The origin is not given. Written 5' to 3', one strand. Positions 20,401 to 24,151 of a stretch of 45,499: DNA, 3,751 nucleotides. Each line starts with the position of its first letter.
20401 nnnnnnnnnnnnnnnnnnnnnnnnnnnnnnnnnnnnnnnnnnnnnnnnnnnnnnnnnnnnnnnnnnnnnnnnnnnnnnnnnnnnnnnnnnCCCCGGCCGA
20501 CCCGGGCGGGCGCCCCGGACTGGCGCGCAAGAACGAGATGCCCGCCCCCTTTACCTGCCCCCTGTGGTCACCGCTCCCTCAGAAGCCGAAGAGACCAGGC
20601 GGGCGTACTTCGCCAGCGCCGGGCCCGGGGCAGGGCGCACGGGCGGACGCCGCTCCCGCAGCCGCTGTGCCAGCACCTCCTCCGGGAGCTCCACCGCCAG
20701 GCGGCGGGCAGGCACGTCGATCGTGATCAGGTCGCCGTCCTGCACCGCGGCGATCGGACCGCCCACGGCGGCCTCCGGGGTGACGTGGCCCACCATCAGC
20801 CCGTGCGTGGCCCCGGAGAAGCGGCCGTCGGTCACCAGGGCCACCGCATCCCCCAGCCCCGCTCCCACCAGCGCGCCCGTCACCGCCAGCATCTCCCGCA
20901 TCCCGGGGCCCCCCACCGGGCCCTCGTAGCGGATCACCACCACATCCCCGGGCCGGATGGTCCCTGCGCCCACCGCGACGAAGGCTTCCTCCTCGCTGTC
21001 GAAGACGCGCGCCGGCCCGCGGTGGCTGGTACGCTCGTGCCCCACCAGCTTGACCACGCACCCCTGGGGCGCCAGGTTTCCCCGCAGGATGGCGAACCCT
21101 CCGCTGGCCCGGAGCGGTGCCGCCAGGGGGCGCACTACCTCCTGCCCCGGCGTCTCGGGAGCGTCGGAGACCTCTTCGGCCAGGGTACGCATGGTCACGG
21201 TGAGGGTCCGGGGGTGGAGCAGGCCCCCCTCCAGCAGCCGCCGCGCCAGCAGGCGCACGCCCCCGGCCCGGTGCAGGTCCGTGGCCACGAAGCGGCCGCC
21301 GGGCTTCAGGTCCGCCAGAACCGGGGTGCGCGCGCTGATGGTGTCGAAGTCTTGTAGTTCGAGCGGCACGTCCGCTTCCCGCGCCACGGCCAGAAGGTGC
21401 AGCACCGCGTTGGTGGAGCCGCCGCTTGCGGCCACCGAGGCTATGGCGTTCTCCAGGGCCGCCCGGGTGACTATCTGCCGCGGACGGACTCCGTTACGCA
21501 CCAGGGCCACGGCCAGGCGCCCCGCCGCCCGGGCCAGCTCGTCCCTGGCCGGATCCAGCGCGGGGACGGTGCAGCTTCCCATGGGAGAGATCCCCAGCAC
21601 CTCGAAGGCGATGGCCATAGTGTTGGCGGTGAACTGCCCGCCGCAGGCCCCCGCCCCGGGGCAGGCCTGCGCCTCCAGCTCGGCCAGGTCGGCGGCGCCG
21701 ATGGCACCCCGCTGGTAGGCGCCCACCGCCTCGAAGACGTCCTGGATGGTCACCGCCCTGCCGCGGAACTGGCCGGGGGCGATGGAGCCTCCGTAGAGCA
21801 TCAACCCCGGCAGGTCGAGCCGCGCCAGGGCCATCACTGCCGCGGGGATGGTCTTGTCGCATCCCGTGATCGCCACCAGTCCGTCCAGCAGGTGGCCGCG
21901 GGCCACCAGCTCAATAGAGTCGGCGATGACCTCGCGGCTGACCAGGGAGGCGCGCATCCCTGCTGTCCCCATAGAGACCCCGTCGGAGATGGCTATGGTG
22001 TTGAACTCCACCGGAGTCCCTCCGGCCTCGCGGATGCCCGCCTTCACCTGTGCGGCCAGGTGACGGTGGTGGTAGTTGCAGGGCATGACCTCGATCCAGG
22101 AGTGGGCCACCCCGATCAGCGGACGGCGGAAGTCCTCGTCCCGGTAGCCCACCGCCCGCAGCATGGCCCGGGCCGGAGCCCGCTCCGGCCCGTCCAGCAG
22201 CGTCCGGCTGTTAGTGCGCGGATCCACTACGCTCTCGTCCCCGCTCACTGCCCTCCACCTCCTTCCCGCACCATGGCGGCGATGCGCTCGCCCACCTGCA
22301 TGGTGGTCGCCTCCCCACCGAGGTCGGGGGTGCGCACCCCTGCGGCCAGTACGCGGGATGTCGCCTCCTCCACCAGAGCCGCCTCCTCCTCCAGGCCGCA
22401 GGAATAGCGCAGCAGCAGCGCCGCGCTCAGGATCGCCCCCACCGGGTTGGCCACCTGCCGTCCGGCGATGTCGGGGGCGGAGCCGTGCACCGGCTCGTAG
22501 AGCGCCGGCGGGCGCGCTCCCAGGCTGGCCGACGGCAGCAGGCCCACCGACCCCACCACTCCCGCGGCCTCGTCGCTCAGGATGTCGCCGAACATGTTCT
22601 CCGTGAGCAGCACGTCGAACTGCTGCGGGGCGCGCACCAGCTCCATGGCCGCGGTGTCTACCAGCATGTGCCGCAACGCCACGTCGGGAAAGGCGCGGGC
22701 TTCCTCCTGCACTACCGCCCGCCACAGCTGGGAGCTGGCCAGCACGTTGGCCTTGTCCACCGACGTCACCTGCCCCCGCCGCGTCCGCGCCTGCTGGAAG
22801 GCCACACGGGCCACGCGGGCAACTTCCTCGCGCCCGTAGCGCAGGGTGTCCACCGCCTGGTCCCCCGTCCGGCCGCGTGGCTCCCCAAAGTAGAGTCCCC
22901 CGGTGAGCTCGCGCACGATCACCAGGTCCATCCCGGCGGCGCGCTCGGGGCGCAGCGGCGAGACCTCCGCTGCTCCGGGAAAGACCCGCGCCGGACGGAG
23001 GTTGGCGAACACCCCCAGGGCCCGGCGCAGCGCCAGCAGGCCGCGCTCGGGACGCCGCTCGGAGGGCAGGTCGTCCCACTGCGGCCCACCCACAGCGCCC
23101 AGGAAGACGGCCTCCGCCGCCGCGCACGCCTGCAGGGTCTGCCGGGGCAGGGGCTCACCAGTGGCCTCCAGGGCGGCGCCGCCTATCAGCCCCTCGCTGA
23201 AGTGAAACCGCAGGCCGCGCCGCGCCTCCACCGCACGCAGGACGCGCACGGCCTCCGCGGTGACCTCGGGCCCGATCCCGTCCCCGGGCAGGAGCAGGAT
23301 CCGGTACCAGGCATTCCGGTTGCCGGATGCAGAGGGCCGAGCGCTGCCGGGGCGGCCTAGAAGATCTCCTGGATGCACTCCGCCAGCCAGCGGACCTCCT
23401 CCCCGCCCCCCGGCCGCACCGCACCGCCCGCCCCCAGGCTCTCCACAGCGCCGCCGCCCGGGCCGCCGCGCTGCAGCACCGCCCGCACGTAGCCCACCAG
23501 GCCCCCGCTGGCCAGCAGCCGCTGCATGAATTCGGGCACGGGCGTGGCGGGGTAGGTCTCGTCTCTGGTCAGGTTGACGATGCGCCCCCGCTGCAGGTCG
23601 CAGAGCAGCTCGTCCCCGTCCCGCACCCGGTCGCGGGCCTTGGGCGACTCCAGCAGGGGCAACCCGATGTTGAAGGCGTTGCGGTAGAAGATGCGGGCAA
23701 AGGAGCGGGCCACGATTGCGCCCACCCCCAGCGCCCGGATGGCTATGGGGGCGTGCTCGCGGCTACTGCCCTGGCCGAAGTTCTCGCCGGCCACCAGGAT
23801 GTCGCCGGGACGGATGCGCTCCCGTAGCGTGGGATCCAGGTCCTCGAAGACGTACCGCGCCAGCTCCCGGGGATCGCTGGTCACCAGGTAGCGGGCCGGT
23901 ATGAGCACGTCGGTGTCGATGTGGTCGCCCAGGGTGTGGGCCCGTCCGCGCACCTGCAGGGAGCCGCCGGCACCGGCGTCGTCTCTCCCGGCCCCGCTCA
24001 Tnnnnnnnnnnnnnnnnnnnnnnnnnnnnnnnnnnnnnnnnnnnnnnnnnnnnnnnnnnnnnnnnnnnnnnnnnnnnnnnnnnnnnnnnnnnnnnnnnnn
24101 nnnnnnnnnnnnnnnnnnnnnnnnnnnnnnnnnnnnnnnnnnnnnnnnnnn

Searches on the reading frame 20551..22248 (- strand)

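Call 15: search_protein_families(library=ncbifam, proteins=[window:20551-22248:-], max_evalue=1e-10)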
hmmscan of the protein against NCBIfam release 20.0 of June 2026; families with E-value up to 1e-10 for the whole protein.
window:20551-22248:- (565 aa): 8 families
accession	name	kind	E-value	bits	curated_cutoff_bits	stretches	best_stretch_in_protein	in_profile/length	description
NF002068.0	PRK00911.1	subfamily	4.7e-241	801.1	644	1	11-562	4-556/559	dihydroxy-acid dehydratase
TIGR00110.1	ilvD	equivalog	4.6e-203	675.7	618.15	1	25-561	1-541/543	dihydroxy-acid dehydratase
NF009103.0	PRK12448.1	equivalog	2e-139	465.6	710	2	11-361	3-362/616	dihydroxy-acid dehydratase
NF004784.0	PRK06131.1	subfamily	4.6e-136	454.5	539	1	26-560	26-559/576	dihydroxy-acid dehydratase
NF009559.0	PRK13016.1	equivalog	1.3e-121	406.6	882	1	27-559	27-559/578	L-arabinonate dehydratase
NF009560.0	PRK13017.1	subfamily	7.8e-119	397.5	684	1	32-560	34-574/595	dihydroxy-acid dehydratase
TIGR01196.1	edd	equivalog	8.3e-70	235.7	708.25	1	46-542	68-577/601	phosphogluconate dehydratase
TIGR03432.1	yjhG_yagF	hypoth_equivalog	1.2e-63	215.2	808.15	1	69-518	94-571/640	YjhG/YagF family D-xylonate dehydratase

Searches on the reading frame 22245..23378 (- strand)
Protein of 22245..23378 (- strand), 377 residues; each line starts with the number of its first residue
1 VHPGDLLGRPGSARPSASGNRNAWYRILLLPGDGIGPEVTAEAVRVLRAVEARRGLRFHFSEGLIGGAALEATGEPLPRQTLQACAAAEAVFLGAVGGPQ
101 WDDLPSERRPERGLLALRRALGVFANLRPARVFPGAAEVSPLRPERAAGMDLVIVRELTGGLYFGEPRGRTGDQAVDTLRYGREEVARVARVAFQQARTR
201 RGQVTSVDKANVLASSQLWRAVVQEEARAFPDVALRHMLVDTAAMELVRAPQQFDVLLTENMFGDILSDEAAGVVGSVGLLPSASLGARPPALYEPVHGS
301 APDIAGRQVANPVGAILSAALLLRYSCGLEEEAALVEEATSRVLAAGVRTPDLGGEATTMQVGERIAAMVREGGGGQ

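Call 15: search_protein_families(library=ncbifam, proteins=[window:22245-23378:-], max_evalue=1e-10)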
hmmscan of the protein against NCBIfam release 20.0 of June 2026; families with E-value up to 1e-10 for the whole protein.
window:22245-23378:- (377 aa): 16 families
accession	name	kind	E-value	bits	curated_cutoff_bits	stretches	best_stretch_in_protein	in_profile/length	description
TIGR00169.1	leuB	equivalog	2.2e-149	497.3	353.2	1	26-366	1-345/349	3-isopropylmalate dehydrogenase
TIGR02088.1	LEU3_arch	subfamily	2e-89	300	409.8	1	29-366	3-323/324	isopropylmalate/isohomocitrate dehydrogenases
NF002898.0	PRK03437.1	equivalog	1.9e-79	267.5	393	1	25-370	5-345/347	3-isopropylmalate dehydrogenase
NF040626.1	AksF2_Meth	equivalog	9.6e-79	265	540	1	25-370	2-330/333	homoisocitrate dehydrogenase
TIGR02089.1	TTC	equivalog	1.2e-77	261.3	470.4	1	25-370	4-352/352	tartrate dehydrogenase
NF040619.1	AksF_Meth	equivalog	8e-74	248.7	500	1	26-366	3-343/343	homoisocitrate dehydrogenase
NF006048.0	PRK08194.1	equivalog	1.1e-69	235.2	501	1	26-371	5-350/352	tartrate dehydrogenase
NF040855.1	iso_homocit_dh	equivalog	5.9e-69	232.9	680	1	25-367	2-316/345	isocitrate--homoisocitrate dehydrogenase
NF006529.0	PRK08997.1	equivalog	3e-68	230.3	510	1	26-367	5-332/335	isocitrate dehydrogenase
NF006673.0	PRK09222.1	equivalog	1.7e-57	195.5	509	1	26-362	6-328/482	NADP-dependent isocitrate dehydrogenase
TIGR00175.1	mito_nad_idh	equivalog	1e-50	172.8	432.4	1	25-367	4-331/334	isocitrate dehydrogenase (NAD(+))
TIGR02924.1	ICDH_alpha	equivalog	2.9e-47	161.8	561.35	1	115-357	82-318/473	isocitrate dehydrogenase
NF005036.0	PRK06451.1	equivalog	4.4e-31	108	484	1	235-352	270-385/412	NADP-dependent isocitrate dehydrogenase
TIGR00183.1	prok_nadp_idh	equivalog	2.4e-30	105.7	567.3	1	231-353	273-393/417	isocitrate dehydrogenase (NADP(+))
NF005425.0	PRK07006.1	equivalog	5.1e-28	98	490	1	219-352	263-392/416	NADP-dependent isocitrate dehydrogenase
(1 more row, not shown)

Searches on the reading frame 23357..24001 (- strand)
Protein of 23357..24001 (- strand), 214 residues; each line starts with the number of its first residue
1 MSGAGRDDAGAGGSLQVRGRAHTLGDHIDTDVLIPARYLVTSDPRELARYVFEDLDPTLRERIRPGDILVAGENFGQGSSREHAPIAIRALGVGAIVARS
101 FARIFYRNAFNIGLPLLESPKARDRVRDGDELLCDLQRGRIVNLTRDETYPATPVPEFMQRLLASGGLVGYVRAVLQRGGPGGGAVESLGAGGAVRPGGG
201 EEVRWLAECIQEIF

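Call 15: search_protein_families(library=ncbifam, proteins=[window:23357-24001:-], max_evalue=1e-10)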
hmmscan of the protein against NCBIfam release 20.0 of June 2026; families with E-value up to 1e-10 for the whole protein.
window:23357-24001:- (214 aa): 10 families
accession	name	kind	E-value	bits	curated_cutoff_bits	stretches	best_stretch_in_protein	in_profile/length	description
TIGR02084.1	leud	equivalog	2.9e-59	199.2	245.85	1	19-173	1-155/156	3-isopropylmalate dehydratase small subunit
TIGR02087.1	LEUD_arch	subfamily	2.7e-56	189.7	108.95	1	19-173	1-155/157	LeuD/DmdB family oxidoreductase small subunit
NF040625.1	HacB2_Meth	equivalog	7.1e-50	168.6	230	1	16-171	3-156/161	homoaconitase small subunit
NF040604.2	HacB_Meth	equivalog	5.9e-45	153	230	1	16-173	2-158/159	homoaconitase small subunit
NF010629.0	PRK14023.1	equivalog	2.8e-41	141.1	229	1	20-174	3-156/166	homoaconitate hydratase small subunit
NF002458.0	PRK01641.1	subfamily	5.3e-24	84.9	167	1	19-121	9-123/202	3-isopropylmalate dehydratase small subunit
TIGR01342.1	acon_putative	hypoth_equivalog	1.7e-20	72.8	719.15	1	22-133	475-597/655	putative aconitate hydratase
NF005558.0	PRK07229.1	equivalog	2e-19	69.6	612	1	24-133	478-594/647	aconitate hydratase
TIGR00139.1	h_aconitase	equivalog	1.4e-18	66.6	529.9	1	26-128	540-644/709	homoaconitase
TIGR00171.1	leuD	equivalog_domain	7.2e-16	58.6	116.25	1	62-114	66-118/188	3-isopropylmalate dehydratase small subunit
